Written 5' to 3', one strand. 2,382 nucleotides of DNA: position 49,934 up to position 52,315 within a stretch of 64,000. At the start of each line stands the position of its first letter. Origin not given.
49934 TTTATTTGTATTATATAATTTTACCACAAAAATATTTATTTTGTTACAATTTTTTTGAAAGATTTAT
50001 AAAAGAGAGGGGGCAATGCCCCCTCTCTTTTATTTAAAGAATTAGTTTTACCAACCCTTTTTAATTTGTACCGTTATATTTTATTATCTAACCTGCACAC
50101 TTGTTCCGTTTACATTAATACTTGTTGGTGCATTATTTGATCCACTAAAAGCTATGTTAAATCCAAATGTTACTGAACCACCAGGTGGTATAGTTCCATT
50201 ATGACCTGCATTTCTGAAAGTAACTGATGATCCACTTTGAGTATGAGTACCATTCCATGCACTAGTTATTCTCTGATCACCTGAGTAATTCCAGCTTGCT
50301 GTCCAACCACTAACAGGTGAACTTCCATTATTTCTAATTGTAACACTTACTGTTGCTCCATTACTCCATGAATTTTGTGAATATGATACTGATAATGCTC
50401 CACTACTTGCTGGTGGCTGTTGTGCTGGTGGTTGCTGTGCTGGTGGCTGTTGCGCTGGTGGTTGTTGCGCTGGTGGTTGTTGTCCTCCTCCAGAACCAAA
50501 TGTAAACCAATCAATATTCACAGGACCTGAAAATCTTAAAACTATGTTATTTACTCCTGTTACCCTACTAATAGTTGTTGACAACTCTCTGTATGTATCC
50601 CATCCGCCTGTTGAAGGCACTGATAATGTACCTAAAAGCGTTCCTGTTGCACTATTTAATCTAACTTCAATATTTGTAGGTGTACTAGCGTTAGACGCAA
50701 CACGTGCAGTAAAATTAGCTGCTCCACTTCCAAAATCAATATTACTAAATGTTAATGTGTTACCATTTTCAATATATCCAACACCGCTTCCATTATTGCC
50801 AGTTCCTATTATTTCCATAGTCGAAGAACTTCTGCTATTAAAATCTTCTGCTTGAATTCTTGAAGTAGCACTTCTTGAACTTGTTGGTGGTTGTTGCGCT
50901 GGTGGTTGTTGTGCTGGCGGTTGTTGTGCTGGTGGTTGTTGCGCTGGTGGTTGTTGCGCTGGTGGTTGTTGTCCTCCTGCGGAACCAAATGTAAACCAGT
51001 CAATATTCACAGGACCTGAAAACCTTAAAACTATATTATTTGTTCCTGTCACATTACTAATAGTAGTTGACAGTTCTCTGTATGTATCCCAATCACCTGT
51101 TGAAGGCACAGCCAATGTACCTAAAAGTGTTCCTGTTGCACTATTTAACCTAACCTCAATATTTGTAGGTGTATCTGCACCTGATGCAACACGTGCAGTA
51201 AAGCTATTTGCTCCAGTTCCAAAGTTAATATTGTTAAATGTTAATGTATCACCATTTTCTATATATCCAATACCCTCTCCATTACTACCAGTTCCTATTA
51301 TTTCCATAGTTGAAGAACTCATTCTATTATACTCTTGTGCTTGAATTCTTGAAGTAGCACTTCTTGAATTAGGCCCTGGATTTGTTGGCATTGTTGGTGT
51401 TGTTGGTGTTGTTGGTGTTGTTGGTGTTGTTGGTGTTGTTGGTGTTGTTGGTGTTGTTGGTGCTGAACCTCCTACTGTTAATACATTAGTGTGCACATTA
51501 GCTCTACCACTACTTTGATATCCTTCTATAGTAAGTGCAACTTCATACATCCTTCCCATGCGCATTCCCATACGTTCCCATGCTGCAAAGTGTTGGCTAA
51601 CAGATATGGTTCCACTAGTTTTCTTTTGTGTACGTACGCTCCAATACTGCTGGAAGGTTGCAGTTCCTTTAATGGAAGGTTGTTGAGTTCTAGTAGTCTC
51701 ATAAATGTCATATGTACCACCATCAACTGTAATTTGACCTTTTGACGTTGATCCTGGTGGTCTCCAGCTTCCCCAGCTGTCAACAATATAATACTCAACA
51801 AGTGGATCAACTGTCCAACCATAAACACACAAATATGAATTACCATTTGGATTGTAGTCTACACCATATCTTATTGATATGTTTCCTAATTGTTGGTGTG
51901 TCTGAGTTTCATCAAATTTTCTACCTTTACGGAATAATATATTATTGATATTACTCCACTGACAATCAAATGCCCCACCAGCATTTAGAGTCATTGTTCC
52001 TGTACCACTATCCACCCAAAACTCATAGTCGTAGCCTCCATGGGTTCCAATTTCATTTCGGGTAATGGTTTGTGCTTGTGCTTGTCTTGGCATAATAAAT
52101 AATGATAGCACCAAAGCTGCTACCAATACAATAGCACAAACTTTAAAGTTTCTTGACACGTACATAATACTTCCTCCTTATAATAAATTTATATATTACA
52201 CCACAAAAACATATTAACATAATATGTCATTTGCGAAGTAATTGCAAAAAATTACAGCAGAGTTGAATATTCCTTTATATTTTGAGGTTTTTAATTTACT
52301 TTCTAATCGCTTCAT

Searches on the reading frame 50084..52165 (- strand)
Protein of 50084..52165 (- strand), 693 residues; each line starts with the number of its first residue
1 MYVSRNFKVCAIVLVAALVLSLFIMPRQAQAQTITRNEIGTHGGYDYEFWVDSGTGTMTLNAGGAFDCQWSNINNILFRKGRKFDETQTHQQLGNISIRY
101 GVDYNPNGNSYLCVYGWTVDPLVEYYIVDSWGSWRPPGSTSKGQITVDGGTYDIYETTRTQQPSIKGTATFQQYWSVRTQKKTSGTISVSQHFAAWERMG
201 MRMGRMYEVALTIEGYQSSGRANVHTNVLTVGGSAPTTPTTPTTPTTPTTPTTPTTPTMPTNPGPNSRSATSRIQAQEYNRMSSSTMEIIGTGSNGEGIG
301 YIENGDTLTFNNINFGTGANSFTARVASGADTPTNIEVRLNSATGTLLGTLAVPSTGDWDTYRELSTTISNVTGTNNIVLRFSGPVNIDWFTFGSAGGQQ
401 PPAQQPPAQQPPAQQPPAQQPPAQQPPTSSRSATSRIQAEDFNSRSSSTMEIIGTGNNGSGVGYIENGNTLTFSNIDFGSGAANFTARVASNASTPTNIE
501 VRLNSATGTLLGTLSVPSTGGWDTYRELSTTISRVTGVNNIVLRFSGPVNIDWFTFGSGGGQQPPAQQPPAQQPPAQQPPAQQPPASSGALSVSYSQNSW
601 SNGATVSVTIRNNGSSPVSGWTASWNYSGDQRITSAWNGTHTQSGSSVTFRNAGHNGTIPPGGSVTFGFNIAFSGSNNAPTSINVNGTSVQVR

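Call 16: search_protein_families(library=pfam, proteins=[window:50084-52165:-])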
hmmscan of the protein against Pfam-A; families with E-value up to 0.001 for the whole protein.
window:50084-52165:- (693 aa): 6 families
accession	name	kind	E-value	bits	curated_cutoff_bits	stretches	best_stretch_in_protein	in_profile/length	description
PF03422.21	CBM_6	-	3.4e-70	234.6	28.9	2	438-557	1-124/125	Carbohydrate binding module (family 6)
PF00457.24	Glyco_hydro_11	-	4.6e-65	219.1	27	1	43-224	2-177/178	Glycosyl hydrolases family 11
PF00553.25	CBM_2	-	4.6e-27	94.8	24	1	594-689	4-100/101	Cellulose binding domain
PF18099.7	CBM_35_2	-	3.2e-12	46.9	23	2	457-555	14-111/112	Carbohydrate binding module (family 35)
PF02095.21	Extensin_1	-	7.7e-08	32.8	105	1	401-427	4-30/171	Extensin-like protein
PF05564.17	Auxin_repressed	-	0.00042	21.4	25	0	210-283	25-96/117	Dormancy/auxin associated protein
